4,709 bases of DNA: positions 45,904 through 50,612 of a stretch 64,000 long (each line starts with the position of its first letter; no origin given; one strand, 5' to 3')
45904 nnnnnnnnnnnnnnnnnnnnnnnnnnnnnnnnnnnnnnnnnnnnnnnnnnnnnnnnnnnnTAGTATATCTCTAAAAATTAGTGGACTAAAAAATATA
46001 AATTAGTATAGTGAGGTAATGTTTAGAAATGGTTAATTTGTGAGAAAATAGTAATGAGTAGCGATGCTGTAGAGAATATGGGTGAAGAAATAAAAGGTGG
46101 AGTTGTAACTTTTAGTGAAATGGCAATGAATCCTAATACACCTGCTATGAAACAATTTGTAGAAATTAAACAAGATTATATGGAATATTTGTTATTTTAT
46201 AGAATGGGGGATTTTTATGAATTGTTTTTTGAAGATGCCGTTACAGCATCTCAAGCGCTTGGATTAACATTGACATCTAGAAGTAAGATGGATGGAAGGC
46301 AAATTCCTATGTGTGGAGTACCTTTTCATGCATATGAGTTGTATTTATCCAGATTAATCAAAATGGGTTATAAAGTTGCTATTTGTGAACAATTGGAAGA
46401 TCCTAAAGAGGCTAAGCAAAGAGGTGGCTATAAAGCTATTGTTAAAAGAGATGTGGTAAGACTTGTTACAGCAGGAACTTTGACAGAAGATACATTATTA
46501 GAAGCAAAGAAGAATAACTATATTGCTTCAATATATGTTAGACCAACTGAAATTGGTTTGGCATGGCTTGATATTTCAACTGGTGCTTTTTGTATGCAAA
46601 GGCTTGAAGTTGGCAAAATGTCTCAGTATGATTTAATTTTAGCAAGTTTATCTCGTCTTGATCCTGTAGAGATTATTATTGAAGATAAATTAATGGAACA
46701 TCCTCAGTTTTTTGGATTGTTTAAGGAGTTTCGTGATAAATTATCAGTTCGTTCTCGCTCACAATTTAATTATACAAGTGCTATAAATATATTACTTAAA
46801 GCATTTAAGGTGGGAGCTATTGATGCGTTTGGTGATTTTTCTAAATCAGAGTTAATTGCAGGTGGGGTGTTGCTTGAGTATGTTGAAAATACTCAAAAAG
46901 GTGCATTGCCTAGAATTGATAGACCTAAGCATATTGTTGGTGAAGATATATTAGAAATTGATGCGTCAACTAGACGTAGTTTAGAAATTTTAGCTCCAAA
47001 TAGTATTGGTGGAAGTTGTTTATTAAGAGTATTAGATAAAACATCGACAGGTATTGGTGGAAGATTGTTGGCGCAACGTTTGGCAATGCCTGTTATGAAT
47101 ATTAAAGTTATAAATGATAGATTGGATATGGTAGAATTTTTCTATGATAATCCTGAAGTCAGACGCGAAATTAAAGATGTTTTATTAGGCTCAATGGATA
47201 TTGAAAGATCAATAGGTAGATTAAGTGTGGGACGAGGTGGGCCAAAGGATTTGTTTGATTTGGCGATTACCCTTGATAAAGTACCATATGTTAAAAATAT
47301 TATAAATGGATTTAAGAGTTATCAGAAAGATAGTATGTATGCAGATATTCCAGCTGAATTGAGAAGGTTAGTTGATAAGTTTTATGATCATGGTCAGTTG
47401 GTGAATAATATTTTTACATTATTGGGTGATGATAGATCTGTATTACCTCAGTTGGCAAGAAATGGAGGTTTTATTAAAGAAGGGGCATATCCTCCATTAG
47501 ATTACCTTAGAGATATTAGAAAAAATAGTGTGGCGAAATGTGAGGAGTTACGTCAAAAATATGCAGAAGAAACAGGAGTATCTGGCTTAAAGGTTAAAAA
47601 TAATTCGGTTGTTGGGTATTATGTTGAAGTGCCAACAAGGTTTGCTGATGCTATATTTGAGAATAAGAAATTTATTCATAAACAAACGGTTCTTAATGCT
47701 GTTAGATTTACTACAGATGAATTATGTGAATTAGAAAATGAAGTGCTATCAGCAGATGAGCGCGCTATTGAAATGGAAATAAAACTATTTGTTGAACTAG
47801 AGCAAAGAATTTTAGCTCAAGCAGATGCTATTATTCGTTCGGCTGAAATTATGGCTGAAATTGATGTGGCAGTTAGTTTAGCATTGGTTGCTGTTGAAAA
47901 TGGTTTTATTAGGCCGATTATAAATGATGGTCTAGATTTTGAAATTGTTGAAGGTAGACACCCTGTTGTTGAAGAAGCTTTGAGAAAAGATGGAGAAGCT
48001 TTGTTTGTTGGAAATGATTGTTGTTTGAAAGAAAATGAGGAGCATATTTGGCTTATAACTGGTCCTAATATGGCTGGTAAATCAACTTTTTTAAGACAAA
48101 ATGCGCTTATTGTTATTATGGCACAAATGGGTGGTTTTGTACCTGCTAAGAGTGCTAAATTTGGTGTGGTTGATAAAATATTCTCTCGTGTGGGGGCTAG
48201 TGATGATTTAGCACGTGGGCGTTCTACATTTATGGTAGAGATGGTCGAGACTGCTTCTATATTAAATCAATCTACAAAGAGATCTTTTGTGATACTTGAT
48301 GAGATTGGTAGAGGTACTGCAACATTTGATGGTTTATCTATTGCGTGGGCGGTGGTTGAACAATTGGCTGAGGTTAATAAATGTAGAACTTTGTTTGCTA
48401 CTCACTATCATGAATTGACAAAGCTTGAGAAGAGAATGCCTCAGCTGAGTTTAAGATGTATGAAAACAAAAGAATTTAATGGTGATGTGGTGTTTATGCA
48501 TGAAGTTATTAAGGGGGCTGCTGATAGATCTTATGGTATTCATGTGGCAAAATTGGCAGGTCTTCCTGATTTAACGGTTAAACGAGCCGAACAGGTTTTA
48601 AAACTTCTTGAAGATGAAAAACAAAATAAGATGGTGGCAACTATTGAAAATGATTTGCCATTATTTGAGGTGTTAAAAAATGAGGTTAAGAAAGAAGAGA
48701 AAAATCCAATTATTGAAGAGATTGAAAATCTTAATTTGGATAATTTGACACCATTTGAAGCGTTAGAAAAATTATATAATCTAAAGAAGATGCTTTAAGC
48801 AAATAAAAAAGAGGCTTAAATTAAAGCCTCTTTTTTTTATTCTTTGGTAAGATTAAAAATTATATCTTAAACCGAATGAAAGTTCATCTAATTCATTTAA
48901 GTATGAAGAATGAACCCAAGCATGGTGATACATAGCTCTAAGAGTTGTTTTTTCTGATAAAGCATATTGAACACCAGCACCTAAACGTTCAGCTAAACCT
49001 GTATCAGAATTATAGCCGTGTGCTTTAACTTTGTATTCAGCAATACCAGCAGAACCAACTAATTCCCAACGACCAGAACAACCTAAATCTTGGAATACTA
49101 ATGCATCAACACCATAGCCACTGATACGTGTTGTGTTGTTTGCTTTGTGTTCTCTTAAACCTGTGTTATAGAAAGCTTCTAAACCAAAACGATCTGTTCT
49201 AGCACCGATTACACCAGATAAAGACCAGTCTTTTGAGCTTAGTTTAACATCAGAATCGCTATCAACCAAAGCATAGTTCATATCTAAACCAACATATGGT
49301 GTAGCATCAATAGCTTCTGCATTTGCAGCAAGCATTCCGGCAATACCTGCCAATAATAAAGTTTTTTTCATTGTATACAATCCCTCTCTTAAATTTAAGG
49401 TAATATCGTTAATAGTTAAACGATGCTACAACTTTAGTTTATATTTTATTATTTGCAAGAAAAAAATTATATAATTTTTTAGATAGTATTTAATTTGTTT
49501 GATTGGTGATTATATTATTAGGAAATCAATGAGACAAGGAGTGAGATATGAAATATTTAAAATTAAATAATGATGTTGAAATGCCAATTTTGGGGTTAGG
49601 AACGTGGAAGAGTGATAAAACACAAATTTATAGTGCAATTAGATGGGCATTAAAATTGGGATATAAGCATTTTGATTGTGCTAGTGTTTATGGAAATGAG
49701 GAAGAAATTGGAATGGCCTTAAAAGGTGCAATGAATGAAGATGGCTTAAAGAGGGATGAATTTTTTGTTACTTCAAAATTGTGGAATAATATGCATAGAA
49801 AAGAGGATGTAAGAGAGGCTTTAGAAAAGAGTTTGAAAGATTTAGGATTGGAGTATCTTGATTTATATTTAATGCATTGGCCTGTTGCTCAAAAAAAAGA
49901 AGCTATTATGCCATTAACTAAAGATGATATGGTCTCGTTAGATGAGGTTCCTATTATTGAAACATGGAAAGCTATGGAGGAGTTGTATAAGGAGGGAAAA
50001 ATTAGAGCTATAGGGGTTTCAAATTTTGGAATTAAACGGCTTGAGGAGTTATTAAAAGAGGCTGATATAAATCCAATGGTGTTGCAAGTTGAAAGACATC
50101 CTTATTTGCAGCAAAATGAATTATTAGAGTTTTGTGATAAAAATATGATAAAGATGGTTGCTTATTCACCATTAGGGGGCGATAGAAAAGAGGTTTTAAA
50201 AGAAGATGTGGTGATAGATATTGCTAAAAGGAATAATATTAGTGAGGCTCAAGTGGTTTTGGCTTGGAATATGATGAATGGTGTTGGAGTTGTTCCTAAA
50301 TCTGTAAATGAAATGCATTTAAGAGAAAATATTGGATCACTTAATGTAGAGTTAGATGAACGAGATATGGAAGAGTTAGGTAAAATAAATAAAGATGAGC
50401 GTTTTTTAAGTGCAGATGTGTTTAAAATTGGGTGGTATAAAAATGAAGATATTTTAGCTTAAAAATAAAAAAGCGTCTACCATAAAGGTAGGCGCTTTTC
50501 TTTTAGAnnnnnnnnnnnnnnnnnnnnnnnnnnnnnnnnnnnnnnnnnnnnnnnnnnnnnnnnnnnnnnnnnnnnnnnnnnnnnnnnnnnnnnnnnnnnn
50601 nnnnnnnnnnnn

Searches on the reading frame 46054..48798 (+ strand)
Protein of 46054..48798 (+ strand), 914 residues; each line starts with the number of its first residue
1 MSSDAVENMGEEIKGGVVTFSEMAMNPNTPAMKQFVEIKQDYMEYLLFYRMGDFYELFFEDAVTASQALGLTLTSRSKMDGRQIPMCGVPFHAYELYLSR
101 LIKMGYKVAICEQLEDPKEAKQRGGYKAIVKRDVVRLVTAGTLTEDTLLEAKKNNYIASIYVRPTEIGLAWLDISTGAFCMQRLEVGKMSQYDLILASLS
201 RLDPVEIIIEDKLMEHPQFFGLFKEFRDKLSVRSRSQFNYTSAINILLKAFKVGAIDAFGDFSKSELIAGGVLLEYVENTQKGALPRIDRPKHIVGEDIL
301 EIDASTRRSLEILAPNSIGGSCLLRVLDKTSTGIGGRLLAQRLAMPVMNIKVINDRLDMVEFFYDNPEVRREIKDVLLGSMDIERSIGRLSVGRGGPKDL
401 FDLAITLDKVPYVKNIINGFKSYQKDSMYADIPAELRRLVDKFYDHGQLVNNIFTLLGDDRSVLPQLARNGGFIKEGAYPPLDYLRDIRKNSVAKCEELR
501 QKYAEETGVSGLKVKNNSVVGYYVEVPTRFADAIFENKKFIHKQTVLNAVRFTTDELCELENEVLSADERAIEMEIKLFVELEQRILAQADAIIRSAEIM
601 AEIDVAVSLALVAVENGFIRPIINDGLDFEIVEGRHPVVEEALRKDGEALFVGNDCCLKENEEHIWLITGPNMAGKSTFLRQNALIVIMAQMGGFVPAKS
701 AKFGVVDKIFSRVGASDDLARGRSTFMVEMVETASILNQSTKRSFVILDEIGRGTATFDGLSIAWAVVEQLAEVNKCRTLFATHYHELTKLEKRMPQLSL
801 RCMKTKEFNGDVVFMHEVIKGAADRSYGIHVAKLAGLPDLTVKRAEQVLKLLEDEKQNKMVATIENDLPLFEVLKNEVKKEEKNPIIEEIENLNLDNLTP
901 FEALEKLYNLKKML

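Call 30: search_protein_families(library=pfam, proteins=[window:46054-48798:+], max_evalue=0.00001)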
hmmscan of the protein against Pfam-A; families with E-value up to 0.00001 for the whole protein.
window:46054-48798:+ (914 aa): 5 families
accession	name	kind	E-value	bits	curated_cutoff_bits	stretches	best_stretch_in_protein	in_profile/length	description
PF00488.27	MutS_V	-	9.3e-85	283.8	30.2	1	666-853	1-188/188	MutS domain V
PF01624.25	MutS_I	-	6.4e-42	142.8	20.6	1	29-146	1-112/113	MutS domain I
PF05192.23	MutS_III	-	3e-36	126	34.1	1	305-610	1-194/194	MutS domain III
PF05190.23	MutS_IV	-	3.6e-21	75.7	22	1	480-569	4-91/92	MutS family domain IV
PF05188.22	MutS_II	-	4e-20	73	25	1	155-288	1-132/133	MutS domain II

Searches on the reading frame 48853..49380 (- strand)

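Call 76: search_protein_families(library=pfam, proteins=[window:48853-49380:-], max_evalue=0.00001)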
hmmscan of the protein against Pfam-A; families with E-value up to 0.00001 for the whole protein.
window:48853-49380:- (175 aa): 1 family
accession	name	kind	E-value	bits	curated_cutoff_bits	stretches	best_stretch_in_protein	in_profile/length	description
PF13505.12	OMP_b-brl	-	1.9e-13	51.4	28.7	1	9-175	3-175/175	Outer membrane protein beta-barrel domain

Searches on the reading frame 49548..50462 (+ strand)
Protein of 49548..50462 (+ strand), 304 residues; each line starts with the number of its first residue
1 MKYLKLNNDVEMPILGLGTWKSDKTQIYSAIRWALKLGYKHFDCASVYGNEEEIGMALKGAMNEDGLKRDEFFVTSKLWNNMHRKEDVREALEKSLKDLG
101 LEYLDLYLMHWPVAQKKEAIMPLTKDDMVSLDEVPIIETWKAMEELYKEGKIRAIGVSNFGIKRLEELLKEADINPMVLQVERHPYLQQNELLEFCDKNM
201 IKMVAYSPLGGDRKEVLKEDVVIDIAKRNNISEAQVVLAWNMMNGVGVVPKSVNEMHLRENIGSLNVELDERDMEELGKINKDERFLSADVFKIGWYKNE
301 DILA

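Call 76: search_protein_families(library=pfam, proteins=[window:49548-50462:+], max_evalue=0.00001)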
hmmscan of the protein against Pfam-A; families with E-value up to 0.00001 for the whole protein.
window:49548-50462:+ (304 aa): 1 family
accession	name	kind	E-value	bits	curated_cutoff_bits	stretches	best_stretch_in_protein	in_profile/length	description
PF00248.27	Aldo_ket_red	-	2.1e-61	208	24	1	15-281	2-290/291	Aldo/keto reductase family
